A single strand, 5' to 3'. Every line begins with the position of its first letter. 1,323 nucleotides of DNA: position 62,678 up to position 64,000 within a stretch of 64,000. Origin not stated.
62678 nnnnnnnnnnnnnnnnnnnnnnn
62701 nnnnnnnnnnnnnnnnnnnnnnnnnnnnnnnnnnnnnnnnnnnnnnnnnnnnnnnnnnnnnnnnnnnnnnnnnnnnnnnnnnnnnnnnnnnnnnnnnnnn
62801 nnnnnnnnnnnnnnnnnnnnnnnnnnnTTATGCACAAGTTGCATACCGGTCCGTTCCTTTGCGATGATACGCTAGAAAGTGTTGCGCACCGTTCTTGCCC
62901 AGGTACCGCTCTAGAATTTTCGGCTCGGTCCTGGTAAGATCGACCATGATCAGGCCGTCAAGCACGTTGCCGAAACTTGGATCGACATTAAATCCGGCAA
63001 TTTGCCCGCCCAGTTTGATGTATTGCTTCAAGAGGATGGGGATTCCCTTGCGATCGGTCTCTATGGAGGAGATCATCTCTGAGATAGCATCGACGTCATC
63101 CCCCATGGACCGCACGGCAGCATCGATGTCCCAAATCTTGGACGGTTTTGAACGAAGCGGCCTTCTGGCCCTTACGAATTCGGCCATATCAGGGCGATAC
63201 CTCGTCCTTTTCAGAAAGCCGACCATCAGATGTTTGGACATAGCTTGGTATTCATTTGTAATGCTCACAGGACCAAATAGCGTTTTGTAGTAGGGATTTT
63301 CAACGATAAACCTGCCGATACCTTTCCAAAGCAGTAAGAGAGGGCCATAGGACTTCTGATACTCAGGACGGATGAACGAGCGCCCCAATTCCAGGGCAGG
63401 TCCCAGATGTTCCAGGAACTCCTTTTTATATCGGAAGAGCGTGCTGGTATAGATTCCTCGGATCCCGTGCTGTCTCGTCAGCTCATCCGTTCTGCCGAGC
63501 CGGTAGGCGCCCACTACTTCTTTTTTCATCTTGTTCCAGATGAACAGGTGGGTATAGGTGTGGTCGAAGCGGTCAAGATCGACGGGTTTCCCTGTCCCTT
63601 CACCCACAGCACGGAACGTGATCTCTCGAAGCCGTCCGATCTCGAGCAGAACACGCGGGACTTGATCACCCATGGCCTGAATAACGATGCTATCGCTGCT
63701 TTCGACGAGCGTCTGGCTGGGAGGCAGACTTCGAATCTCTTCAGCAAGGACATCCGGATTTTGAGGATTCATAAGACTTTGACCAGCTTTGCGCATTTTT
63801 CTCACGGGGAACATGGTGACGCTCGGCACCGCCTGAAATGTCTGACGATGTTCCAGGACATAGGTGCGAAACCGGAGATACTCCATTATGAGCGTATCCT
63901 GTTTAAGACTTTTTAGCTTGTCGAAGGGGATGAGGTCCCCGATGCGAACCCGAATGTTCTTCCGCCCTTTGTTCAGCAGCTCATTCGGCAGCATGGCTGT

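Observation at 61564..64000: OlsF-like aminolipid synthase followed by an MprF-type flippase-like membrane protein and a coupled micro-protein, next to the pst operon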

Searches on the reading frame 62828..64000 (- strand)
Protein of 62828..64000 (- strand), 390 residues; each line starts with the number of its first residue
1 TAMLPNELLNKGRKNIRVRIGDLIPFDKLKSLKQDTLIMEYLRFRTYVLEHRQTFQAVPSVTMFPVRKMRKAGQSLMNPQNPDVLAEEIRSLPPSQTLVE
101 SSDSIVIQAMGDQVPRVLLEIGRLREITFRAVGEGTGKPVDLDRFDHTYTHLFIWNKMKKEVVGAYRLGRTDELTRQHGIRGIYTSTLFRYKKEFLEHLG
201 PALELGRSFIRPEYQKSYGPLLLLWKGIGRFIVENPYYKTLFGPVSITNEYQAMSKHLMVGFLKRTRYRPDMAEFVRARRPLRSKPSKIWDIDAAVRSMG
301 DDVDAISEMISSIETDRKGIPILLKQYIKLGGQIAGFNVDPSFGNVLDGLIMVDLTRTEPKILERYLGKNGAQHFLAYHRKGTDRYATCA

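Call 3: search_protein_families(library=pfam, proteins=[window:62828-64000:-], max_evalue=0.1)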
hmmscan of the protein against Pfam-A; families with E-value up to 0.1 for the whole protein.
window:62828-64000:- (390 aa): 1 family
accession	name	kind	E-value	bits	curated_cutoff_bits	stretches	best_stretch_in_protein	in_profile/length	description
PF13444.12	Acetyltransf_5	-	2.1e-25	89.8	22.4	1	124-225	1-102/102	Acetyltransferase (GNAT) domain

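Call 4: search_protein_families(library=ncbifam, proteins=[window:62828-64000:-], max_evalue=0.1)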
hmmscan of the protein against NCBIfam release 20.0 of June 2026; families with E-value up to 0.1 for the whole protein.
window:62828-64000:- (390 aa): 4 families
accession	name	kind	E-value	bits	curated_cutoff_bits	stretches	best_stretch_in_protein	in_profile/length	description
NF052615.1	orn_lipid_OlsF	equivalog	5.7e-79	266.2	620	1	1-367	216-569/570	bifunctional ornithine lipid synthase OlsF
NF053696.1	GlyAclTfGlsBBct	equivalog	2.8e-39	135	300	1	110-357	35-291/303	glycine N(alpha)-acyltransferase GlsB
NF052554.1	OrAlActfOlsBRHOCB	equivalog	2.8e-14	53.5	350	1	140-366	47-253/256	L-ornithine N(alpha)-acyltransferase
NF052555.1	OrAlActfOlsBBRUA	equivalog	7.5e-11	42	320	1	134-366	56-270/278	l-ornithine N(alpha)-acyltransferase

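Call 7: find_homologous_proteins(query=window:62828-64000:-)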
Query window:62828-64000:- (390 aa): 8000 proteins with E <= 0.001 among 8000 candidates; the best 120 are listed.
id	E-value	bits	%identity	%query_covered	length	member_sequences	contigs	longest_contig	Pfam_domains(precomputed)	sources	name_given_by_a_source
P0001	2.5e-260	881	100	100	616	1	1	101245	PF13444.13,PF19576.5,PF01553.27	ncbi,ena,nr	ncbi:MAG TPA: GNAT family N-acyltransferase [Nitrospirota bacterium]|nr:GNAT family N-acyltransferas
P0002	3.4e-260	880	100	100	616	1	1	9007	PF13444.13,PF19576.5,PF01553.27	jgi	-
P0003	1.6e-259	878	100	100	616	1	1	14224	PF13444.13,PF19576.5,PF01553.27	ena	-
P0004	2.2e-259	878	99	100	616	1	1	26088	PF13444.13,PF19576.5,PF01553.27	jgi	-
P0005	3.7e-257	870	98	100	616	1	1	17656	PF13444.13,PF19576.5,PF01553.27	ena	-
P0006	1.1e-233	793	89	100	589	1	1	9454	PF13444.13,PF19576.5,PF01553.27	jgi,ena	-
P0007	1.2e-233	793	89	100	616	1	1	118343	PF13444.13,PF19576.5,PF01553.27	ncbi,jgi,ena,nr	ncbi:MAG TPA: GNAT family N-acyltransferase [Nitrospirota bacterium]|nr:GNAT family N-acyltransferas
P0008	7.4e-233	790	89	100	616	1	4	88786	PF13444.13,PF19576.5,PF01553.27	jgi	jgi:putative hemolysin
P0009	2.2e-228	776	87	100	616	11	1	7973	PF13444.13,PF19576.5,PF01553.27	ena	-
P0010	8.1e-225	764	87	100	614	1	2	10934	PF13444.13,PF19576.5,PF01553.27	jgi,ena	-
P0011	3.5e-221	752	85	100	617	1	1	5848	PF13444.13,PF19576.5,PF01553.27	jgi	jgi:putative hemolysin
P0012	6.2e-218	741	83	100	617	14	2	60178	PF13444.13,PF19576.5,PF01553.27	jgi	jgi:putative hemolysin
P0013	2.7e-216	736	83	100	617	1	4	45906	PF13444.13,PF19576.5,PF01553.27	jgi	jgi:putative hemolysin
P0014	1.0e-202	691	77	100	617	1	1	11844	PF13444.13,PF19576.5,PF01553.27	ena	-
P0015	4.5e-201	686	78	99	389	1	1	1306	PF13444.13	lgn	-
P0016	3.5e-195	666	74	100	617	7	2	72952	PF13444.13,PF19576.5,PF01553.27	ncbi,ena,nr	ncbi:MAG TPA: GNAT family N-acyltransferase [Nitrospirota bacterium]|nr:GNAT family N-acyltransferas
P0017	4.5e-193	659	74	100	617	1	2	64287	PF13444.13,PF19576.5,PF01553.27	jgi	jgi:putative hemolysin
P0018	8.5e-193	659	75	100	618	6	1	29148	PF13444.13,PF19576.5,PF01553.27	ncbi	-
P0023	1.1e-176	606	69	100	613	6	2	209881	PF13444.13,PF19576.5,PF01553.27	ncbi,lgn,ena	-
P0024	1.5e-175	602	68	100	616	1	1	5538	PF13444.13,PF19576.5,PF01553.27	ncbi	-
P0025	5.0e-175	600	68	100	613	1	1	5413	PF13444.13,PF19576.5,PF01553.27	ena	-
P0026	5.5e-175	600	67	100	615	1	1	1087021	PF13444.13,PF19576.5,PF01553.27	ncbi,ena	-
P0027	2.5e-174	598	70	97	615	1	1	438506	PF13444.13,PF19576.5,PF01553.27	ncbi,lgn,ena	-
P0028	2.9e-174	598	68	100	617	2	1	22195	PF13444.13,PF19576.5,PF01553.27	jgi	jgi:putative hemolysin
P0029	5.3e-174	597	67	100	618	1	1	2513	PF13444.13,PF19576.5,PF01553.27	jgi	jgi:putative hemolysin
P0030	5.5e-174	597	68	100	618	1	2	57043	PF13444.13,PF19576.5,PF01553.27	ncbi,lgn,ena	-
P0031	8.5e-174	596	67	100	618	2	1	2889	PF13444.13,PF19576.5,PF01553.27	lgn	-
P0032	9.0e-174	596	68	100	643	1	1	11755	PF13444.13,PF19576.5,PF01553.27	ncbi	-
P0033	1.2e-173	596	67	100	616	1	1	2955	PF13444.13,PF19576.5,PF01553.27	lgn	-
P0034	1.2e-173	595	68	100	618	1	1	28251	PF13444.13,PF19576.5,PF01553.27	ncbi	-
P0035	1.7e-173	595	68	100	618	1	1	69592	PF13444.13,PF19576.5,PF01553.27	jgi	jgi:putative hemolysin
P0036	6.0e-173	593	68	100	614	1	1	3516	PF13444.13,PF19576.5,PF01553.27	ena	-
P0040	1.8e-172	592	66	100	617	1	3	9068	PF13444.13,PF19576.5,PF01553.27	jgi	jgi:putative hemolysin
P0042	3.7e-172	591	66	100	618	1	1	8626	PF13444.13,PF19576.5,PF01553.27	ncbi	-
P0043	3.9e-172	591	66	100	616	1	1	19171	PF13444.13,PF19576.5,PF01553.27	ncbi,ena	-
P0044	1.2e-171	589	66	100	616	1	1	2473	PF13444.13,PF19576.5,PF01553.27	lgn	-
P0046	2.4e-171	588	65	100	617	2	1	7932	PF13444.13,PF19576.5,PF01553.27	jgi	jgi:putative hemolysin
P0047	3.2e-171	588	65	100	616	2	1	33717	PF13444.13,PF19576.5,PF01553.27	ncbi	-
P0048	3.4e-171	587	68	100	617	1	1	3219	PF13444.13,PF19576.5,PF01553.27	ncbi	-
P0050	8.6e-170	583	66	100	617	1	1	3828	PF13444.13,PF19576.5,PF01553.27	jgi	jgi:putative hemolysin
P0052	9.7e-169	579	65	100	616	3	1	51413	PF13444.13,PF19576.5,PF01553.27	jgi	jgi:putative hemolysin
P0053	1.0e-168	579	64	100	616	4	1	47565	PF13444.13,PF19576.5,PF01553.27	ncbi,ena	-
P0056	2.6e-167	575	66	100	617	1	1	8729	PF13444.13,PF19576.5,PF01553.27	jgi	jgi:putative hemolysin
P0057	3.9e-167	574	65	100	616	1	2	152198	PF13444.13,PF19576.5,PF01553.27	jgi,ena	-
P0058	4.0e-167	574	65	100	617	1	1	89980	PF13444.13,PF19576.5,PF01553.27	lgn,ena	-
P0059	5.7e-167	574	66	100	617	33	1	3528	PF13444.13,PF19576.5,PF01553.27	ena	-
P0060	1.2e-166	573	66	97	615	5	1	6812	PF13444.13,PF19576.5,PF01553.27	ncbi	-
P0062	2.2e-166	572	65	100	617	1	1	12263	PF13444.13,PF19576.5,PF01553.27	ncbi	-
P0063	2.5e-166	571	66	100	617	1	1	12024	PF13444.13,PF19576.5,PF01553.27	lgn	-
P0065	9.2e-166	570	65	97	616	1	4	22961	PF13444.13,PF19576.5,PF01553.27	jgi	jgi:putative hemolysin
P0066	1.2e-165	569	64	100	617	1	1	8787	PF13444.13,PF19576.5,PF01553.27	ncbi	-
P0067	1.8e-165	569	63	100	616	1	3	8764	PF13444.13,PF19576.5,PF01553.27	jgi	jgi:putative hemolysin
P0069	2.4e-165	568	64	100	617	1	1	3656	PF13444.13,PF19576.5,PF01553.27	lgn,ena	-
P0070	3.4e-165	568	65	100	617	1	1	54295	PF13444.13,PF19576.5,PF01553.27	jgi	jgi:putative hemolysin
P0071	3.9e-165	568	64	100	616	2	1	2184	PF13444.13,PF19576.5,PF01553.27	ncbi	-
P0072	5.5e-165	567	64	100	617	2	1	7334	PF13444.13,PF19576.5,PF01553.27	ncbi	-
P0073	5.9e-165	567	64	100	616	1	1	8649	PF13444.13,PF19576.5,PF01553.27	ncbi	ncbi:MAG TPA: GNAT family N-acyltransferase [Nitrospirota bacterium]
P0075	2.3e-164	565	64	100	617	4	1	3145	PF13444.13,PF19576.5,PF01553.27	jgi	jgi:putative hemolysin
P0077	6.9e-164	563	64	100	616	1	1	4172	PF13444.13,PF19576.5,PF01553.27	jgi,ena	-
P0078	8.5e-164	563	64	100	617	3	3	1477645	PF13444.13,PF19576.5,PF01553.27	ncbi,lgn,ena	-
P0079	8.8e-164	563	64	100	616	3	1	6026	PF13444.13,PF19576.5,PF01553.27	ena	-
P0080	2.5e-163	562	63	100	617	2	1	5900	PF13444.13,PF19576.5,PF01553.27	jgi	jgi:putative hemolysin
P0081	2.4e-162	558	63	100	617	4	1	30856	PF13444.13,PF19576.5,PF01553.27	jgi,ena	-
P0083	6.5e-160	550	63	100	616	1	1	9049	PF13444.13,PF19576.5,PF01553.27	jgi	jgi:putative hemolysin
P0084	1.4e-159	549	63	100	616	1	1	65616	PF13444.13,PF19576.5,PF01553.27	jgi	jgi:putative hemolysin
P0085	2.6e-159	548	63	100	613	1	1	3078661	PF13444.13,PF19576.5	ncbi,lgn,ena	-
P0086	1.1e-158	546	65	97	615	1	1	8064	PF13444.13,PF19576.5,PF01553.27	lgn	-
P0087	2.2e-158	545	63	97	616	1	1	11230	PF13444.13,PF19576.5,PF01553.27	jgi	jgi:putative hemolysin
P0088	1.8e-157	542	63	100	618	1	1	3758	PF13444.13,PF19576.5,PF01553.27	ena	-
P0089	5.3e-157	541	63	97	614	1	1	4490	PF13444.13,PF19576.5,PF01553.27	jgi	jgi:putative hemolysin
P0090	1.1e-156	540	63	100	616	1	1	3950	PF13444.13,PF19576.5,PF01553.27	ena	-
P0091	2.3e-156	539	63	98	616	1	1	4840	PF13444.13,PF19576.5,PF01553.27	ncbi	-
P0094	8.7e-155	533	61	100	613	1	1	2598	PF13444.13,PF19576.5,PF01553.27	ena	-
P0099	2.4e-152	525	63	97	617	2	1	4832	PF13444.13,PF19576.5,PF01553.27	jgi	jgi:putative hemolysin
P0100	4.5e-152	525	61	98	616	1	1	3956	PF13444.13,PF19576.5,PF01553.27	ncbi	-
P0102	8.7e-152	524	62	100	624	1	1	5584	PF13444.13,PF19576.5,PF01553.27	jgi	jgi:putative hemolysin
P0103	1.6e-150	519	61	100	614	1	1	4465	PF13444.13,PF19576.5,PF01553.27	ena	-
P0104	5.5e-150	518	60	100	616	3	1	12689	PF13444.13,PF19576.5,PF01553.27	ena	-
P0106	3.6e-145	502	59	100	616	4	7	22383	PF13444.13,PF19576.5,PF01553.27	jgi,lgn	jgi:putative hemolysin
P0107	4.8e-145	501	57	100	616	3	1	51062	PF13444.13,PF19576.5,PF01553.27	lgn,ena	-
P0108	5.2e-145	501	59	100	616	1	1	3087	PF13444.13,PF19576.5,PF01553.27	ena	-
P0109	1.5e-143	496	58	100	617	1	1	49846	PF13444.13,PF19576.5,PF01553.27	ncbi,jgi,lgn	-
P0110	3.6e-143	495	57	100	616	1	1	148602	PF13444.13,PF19576.5,PF01553.27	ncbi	-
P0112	4.8e-143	495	59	100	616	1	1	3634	PF13444.13,PF19576.5,PF01553.27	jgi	jgi:putative hemolysin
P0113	1.7e-142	493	57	100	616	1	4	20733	PF13444.13,PF19576.5,PF01553.27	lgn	-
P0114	8.7e-142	491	58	100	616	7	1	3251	PF13444.13,PF19576.5,PF01553.27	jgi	jgi:putative hemolysin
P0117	1.1e-139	484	56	100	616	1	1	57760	PF13444.13,PF19576.5,PF01553.27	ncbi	ncbi:MAG: lysophospholipid acyltransferase family protein [Nitrospirota bacterium]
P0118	6.2e-139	481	56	100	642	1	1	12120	PF13444.13,PF19576.5,PF01553.27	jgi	jgi:putative hemolysin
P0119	6.5e-139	481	58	97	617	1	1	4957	PF13444.13,PF19576.5,PF01553.27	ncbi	-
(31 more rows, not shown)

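Call 8: search_protein_families(library=ncbifam, proteins=[P0001, P0026, P0085, P0117], max_evalue=0.001)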
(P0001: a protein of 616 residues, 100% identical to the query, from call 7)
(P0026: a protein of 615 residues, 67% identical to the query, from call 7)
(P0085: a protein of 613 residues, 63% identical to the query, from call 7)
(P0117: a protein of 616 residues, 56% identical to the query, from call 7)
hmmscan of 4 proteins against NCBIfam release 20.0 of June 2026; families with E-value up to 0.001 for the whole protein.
P0001 (616 aa): 5 families
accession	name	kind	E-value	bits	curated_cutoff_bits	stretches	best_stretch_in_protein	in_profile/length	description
NF052615.1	orn_lipid_OlsF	equivalog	4.4e-123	411.8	620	1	35-593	32-569/570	bifunctional ornithine lipid synthase OlsF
NF053696.1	GlyAclTfGlsBBct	equivalog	8.8e-39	133.4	300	1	336-583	35-291/303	glycine N(alpha)-acyltransferase GlsB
NF053697.1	LyGlyAclTfGlsABct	equivalog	1.6e-27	96.4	260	1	52-273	45-265/267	lyso-glycine lipid O-acyltransferase GlsA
NF052554.1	OrAlActfOlsBRHOCB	equivalog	1.5e-14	54.4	350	1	366-592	47-253/256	L-ornithine N(alpha)-acyltransferase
NF052555.1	OrAlActfOlsBBRUA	equivalog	3.3e-10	39.9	320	1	360-592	56-270/278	l-ornithine N(alpha)-acyltransferase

P0026 (615 aa): 5 families
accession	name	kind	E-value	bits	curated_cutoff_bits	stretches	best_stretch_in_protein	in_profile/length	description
NF052615.1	orn_lipid_OlsF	equivalog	7.8e-121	404.4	620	1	24-591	22-569/570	bifunctional ornithine lipid synthase OlsF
NF053696.1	GlyAclTfGlsBBct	equivalog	4.7e-37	127.7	300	1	326-581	25-291/303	glycine N(alpha)-acyltransferase GlsB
NF053697.1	LyGlyAclTfGlsABct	equivalog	4.9e-26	91.5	260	1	39-272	34-265/267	lyso-glycine lipid O-acyltransferase GlsA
NF052554.1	OrAlActfOlsBRHOCB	equivalog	1.7e-14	54.2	350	1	362-478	39-161/256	L-ornithine N(alpha)-acyltransferase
NF052555.1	OrAlActfOlsBBRUA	equivalog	6.8e-10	38.9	320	1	361-472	59-171/278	l-ornithine N(alpha)-acyltransferase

P0085 (613 aa): 5 families
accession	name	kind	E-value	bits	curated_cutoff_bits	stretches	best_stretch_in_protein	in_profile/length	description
NF052615.1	orn_lipid_OlsF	equivalog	3.3e-109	366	620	1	29-589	30-569/570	bifunctional ornithine lipid synthase OlsF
NF053696.1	GlyAclTfGlsBBct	equivalog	1.1e-35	123.2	300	1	324-588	27-300/303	glycine N(alpha)-acyltransferase GlsB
NF053697.1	LyGlyAclTfGlsABct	equivalog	4.4e-23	81.8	260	1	29-269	27-265/267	lyso-glycine lipid O-acyltransferase GlsA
NF052554.1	OrAlActfOlsBRHOCB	equivalog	2.6e-07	30.7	350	1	363-589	48-254/256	L-ornithine N(alpha)-acyltransferase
NF052555.1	OrAlActfOlsBBRUA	equivalog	9.4e-06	25.3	320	1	356-590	56-272/278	l-ornithine N(alpha)-acyltransferase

P0117 (616 aa): 6 families
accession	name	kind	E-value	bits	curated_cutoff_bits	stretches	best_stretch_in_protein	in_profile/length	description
NF052615.1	orn_lipid_OlsF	equivalog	2.5e-113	379.6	620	1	31-592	29-569/570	bifunctional ornithine lipid synthase OlsF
NF053696.1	GlyAclTfGlsBBct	equivalog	2.6e-36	125.3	300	1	327-582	27-291/303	glycine N(alpha)-acyltransferase GlsB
NF053697.1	LyGlyAclTfGlsABct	equivalog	2.5e-25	89.2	260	1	40-272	35-265/267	lyso-glycine lipid O-acyltransferase GlsA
NF052554.1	OrAlActfOlsBRHOCB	equivalog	2.6e-16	60.2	350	1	363-586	45-248/256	L-ornithine N(alpha)-acyltransferase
NF052555.1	OrAlActfOlsBBRUA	equivalog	3.9e-10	39.7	320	1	361-496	58-193/278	l-ornithine N(alpha)-acyltransferase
NF006437.0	PRK08733.1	equivalog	3.2e-05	23.2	540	1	149-208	183-244/306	LpxL/LpxP family Kdo(2)-lipid IV(A) lauroyl/palmitoleoyl acyltransferase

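Call 9: search_protein_families(library=pfam, proteins=[P0001, P0026, P0085, P0117], max_evalue=0.01)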
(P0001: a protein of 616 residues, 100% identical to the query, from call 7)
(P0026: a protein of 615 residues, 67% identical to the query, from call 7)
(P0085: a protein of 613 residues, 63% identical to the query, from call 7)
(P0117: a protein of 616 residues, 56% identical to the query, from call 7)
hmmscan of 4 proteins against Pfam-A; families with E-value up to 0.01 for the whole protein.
P0001 (616 aa): 3 families
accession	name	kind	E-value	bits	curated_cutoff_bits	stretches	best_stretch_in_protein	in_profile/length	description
PF13444.12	Acetyltransf_5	-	6.3e-25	88.3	22.4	1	350-451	1-102/102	Acetyltransferase (GNAT) domain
PF19576.4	Acyltransf_2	-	1.6e-17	63.8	27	1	58-277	46-261/266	Acyltransferase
PF01553.26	Acyltransferase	-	4.6e-07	30.1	23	1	82-207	10-131/132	Acyltransferase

P0026 (615 aa): 3 families
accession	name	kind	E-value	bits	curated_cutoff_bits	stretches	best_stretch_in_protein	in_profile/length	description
PF13444.12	Acetyltransf_5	-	4.2e-25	88.8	22.4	1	348-449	1-102/102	Acetyltransferase (GNAT) domain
PF19576.4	Acyltransf_2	-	1e-17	64.4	27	1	62-276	51-261/266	Acyltransferase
PF01553.26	Acyltransferase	-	9.7e-07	29.1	23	1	81-206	10-131/132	Acyltransferase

P0085 (613 aa): 3 families
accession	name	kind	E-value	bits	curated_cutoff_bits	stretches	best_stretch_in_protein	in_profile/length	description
PF13444.12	Acetyltransf_5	-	1.1e-18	68.3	22.4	1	346-447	1-102/102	Acetyltransferase (GNAT) domain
PF19576.4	Acyltransf_2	-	9.3e-15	54.7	27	1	72-273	62-261/266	Acyltransferase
PF01553.26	Acyltransferase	-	0.00019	21.7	23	1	78-203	10-131/132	Acyltransferase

P0117 (616 aa): 3 families
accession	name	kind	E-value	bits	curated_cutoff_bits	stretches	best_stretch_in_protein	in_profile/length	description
PF13444.12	Acetyltransf_5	-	5.3e-25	88.5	22.4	1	349-450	1-102/102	Acetyltransferase (GNAT) domain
PF19576.4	Acyltransf_2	-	4.7e-15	55.7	27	1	57-276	46-261/266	Acyltransferase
PF01553.26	Acyltransferase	-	9.1e-08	32.4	23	1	83-205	13-130/132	Acyltransferase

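Call 10: find_encoding_contigs(protein=P0001, flank=10000, max_places=4)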
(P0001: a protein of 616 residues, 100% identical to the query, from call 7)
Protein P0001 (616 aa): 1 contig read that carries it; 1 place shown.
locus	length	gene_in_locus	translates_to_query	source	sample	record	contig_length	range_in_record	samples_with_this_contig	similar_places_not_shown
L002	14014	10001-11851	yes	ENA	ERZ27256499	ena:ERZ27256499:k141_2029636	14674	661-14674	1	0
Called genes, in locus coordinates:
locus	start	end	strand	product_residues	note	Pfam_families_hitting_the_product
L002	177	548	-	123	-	-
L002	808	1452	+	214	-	PF00561:Abhydrolase_1, PF02089:Palm_thioest (weak), PF12697:Abhydrolase_6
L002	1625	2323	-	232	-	-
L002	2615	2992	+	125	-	PF00571:CBS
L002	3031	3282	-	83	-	-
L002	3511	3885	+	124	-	PF00293:NUDIX, PF14815:NUDIX_4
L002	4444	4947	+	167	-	-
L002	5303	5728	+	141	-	PF06146:PsiE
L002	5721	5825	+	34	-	-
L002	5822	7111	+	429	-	PF00232:Glyco_hydro_1, PF00150:Cellulase (faint)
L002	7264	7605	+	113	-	-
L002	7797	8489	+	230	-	PF02811:PHP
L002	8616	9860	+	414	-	PF13506:Glyco_transf_21, PF13641:Glyco_tranf_2_3, PF13632:Glyco_trans_2_3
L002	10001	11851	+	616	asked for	PF19576:Acyltransf_2, PF01553:Acyltransferase (weak), PF13444:Acetyltransf_5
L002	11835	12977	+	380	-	PF03706:LPG_synthase_TM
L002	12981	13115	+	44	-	-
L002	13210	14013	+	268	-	?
